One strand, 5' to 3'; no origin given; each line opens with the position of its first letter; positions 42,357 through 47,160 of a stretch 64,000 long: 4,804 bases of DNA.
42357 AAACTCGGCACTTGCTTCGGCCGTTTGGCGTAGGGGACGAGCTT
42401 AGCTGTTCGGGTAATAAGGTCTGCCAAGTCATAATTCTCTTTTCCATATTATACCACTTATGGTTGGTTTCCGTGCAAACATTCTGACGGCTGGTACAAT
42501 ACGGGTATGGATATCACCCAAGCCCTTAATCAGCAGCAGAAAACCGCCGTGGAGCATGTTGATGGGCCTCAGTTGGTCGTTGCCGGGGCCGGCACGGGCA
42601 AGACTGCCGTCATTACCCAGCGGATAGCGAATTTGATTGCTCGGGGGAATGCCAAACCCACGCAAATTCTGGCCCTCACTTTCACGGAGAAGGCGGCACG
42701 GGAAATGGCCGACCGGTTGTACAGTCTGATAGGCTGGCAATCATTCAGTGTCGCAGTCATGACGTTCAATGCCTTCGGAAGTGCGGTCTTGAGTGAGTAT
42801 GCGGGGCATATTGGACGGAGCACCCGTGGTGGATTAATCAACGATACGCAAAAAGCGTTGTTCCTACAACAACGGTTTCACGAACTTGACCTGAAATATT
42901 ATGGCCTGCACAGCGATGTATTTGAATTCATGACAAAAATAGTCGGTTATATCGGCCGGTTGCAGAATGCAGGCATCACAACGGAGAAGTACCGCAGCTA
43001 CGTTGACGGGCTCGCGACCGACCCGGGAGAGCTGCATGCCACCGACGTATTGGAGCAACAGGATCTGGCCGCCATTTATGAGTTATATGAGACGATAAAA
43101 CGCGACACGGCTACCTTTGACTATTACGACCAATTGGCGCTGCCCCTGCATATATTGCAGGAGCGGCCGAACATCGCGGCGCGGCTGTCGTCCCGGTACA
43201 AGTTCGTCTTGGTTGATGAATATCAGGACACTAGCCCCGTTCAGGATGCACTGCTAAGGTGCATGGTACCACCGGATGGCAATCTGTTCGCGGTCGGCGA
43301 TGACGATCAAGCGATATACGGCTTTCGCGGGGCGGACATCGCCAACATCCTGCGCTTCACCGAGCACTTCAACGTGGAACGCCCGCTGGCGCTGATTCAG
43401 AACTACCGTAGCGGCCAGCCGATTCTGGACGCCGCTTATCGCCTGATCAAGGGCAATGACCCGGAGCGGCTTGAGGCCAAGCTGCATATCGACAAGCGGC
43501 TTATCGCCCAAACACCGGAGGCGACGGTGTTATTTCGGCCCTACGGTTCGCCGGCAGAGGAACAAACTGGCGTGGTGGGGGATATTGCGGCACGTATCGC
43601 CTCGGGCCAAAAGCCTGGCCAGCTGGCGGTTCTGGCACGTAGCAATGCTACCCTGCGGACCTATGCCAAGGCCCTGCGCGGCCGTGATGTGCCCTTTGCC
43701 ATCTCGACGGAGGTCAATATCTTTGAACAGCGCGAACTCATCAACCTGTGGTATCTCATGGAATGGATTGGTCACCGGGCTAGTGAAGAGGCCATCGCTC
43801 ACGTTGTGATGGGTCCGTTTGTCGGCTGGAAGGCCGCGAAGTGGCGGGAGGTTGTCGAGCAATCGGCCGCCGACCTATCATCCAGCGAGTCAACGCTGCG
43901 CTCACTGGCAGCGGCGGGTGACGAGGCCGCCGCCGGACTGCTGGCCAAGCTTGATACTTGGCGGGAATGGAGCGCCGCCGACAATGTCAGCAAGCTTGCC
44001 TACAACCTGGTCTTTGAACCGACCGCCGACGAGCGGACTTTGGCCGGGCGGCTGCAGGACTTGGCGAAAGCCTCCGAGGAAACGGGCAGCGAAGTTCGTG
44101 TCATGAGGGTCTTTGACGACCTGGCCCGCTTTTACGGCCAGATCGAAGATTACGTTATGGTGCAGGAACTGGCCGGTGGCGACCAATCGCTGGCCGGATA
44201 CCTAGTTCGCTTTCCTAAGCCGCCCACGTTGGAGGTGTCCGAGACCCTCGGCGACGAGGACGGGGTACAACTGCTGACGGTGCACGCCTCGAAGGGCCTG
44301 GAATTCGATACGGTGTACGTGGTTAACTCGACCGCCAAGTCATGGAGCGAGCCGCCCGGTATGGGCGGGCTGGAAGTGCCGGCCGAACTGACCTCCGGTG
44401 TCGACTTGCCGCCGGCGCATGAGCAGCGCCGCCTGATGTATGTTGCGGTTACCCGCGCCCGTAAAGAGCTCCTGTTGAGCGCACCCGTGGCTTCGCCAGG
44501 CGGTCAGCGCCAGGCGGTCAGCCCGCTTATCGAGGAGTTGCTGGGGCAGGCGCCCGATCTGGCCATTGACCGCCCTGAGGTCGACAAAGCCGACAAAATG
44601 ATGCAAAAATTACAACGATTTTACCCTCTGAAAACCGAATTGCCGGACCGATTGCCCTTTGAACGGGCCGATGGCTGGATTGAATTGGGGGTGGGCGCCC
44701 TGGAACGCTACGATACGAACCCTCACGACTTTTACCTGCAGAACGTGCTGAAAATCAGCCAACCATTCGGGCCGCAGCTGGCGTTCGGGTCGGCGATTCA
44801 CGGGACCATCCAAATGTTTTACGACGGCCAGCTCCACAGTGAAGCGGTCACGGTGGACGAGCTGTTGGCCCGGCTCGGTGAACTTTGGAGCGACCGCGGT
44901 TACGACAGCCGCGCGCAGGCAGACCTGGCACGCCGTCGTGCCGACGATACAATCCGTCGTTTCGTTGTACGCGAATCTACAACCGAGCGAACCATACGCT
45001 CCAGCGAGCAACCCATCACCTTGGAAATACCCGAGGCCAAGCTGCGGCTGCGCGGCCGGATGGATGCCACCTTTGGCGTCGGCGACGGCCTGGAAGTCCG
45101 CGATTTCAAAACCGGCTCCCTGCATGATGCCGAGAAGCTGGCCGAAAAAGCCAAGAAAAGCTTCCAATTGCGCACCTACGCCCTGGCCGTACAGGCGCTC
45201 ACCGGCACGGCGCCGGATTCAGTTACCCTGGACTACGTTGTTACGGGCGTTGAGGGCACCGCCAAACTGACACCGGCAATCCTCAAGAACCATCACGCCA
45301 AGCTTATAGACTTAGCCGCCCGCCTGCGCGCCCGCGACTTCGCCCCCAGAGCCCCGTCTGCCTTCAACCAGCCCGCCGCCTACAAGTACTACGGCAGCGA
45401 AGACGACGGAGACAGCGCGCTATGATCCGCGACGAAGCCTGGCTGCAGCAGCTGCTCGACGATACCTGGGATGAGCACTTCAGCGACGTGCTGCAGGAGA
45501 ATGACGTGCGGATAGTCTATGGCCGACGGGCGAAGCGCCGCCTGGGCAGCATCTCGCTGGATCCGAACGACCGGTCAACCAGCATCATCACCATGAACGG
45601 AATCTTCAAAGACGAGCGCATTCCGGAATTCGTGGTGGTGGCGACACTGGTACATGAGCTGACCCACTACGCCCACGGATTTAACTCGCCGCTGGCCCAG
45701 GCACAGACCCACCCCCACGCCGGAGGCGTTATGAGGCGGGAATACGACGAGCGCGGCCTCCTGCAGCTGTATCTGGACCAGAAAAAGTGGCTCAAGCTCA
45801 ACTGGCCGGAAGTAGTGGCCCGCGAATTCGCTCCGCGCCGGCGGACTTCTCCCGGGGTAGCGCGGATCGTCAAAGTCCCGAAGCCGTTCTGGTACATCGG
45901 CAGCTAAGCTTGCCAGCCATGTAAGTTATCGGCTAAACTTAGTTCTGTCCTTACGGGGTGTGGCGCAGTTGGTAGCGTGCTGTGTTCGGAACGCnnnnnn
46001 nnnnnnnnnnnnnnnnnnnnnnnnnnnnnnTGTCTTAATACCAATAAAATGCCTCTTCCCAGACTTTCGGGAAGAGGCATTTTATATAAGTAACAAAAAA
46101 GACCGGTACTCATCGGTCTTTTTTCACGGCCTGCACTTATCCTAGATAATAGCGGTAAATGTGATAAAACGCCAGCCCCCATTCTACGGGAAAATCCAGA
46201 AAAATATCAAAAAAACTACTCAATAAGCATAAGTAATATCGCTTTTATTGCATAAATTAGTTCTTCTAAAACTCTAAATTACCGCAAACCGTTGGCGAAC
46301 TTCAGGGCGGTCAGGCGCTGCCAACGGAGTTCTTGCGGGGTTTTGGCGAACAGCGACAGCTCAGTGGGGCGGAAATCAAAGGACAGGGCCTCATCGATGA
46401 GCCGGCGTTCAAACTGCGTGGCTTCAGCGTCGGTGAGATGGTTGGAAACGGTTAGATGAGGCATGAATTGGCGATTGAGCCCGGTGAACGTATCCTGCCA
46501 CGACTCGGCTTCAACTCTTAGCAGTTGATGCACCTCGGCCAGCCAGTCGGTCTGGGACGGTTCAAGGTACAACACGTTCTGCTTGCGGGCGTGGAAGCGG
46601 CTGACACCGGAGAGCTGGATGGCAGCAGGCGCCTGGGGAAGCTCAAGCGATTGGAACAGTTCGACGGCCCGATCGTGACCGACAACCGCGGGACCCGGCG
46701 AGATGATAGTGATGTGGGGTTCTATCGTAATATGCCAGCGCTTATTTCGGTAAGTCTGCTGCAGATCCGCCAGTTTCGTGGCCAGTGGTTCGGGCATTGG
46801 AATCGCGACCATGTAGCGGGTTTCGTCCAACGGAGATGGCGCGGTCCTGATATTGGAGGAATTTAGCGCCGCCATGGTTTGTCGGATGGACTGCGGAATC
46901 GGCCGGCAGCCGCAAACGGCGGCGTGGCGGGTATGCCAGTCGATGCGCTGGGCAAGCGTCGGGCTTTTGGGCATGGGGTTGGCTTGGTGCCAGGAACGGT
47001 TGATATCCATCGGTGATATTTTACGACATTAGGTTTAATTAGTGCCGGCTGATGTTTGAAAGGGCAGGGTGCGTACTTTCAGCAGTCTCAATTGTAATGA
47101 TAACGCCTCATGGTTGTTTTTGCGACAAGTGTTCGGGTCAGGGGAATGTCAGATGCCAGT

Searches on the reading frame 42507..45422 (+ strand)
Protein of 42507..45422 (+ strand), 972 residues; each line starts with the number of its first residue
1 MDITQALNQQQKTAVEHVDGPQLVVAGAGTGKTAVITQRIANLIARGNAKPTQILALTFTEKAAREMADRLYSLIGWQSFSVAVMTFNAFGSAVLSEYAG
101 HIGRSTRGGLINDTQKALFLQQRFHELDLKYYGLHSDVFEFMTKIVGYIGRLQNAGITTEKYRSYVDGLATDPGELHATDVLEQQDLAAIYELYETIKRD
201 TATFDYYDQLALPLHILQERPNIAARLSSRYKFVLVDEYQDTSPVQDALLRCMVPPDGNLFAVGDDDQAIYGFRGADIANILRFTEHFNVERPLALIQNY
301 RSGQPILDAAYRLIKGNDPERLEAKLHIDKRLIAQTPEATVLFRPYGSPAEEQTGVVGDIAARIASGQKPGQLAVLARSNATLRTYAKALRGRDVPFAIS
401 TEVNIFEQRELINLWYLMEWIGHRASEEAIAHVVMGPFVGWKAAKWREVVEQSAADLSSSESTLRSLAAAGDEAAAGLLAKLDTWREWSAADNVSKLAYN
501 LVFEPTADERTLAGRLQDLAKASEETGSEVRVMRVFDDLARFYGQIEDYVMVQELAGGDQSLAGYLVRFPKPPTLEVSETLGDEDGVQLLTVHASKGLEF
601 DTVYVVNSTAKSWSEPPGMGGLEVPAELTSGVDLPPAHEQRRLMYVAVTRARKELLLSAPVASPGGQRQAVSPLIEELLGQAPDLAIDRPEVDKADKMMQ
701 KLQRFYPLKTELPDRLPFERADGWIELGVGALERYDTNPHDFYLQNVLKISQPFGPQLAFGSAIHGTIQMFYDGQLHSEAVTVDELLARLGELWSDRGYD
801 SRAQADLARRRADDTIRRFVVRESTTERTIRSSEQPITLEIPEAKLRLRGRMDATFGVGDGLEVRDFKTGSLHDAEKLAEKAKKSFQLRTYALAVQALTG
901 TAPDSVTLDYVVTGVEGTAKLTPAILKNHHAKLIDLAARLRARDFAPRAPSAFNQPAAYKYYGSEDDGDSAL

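Call 61: search_protein_families(library=pfam, proteins=[window:42507-45422:+], max_evalue=0.001)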
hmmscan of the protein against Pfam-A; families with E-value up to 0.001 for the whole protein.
window:42507-45422:+ (972 aa): 8 families
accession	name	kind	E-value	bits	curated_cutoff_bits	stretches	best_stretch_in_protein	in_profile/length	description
PF00580.27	UvrD-helicase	-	1.4e-68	232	23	1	7-288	1-270/271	UvrD/REP helicase N-terminal domain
PF13361.12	UvrD_C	-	4.8e-29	102.3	25.6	1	296-659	3-347/350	UvrD-like helicase C-terminal domain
PF12705.13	PDDEXK_1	-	4.3e-23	83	22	1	729-913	4-189/247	PD-(D/E)XK nuclease superfamily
PF13245.12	AAA_19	-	9e-21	74.9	25.1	1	11-274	1-134/134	AAA domain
PF13538.12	UvrD_C_2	-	5.5e-11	42.6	27.4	1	636-657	30-51/52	UvrD-like helicase C-terminal domain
PF13604.12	AAA_30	-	2.3e-07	31.2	27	1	7-70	2-65/191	AAA domain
PF01443.25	Viral_helicase1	-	4e-06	27.3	21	0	574-657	168-226/228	Viral superfamily 1 RNA helicase core domain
PF21445.3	ADDB_N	-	1.4e-05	24.8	26.6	1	24-212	2-185/290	ADDB, N-terminal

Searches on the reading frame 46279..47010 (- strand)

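Call 61: search_protein_families(library=pfam, proteins=[window:46279-47010:-], max_evalue=0.001)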
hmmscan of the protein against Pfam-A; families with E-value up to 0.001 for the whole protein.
window:46279-47010:- (243 aa): 2 families
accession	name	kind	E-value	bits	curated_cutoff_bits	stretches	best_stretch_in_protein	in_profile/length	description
PF13563.12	2_5_RNA_ligase2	-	1.8e-14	54.5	27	1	73-221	2-146/152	2'-5' RNA ligase superfamily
PF02834.22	LigT_PEase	-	4.3e-07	30.5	23.3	1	70-148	1-87/87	LigT like Phosphoesterase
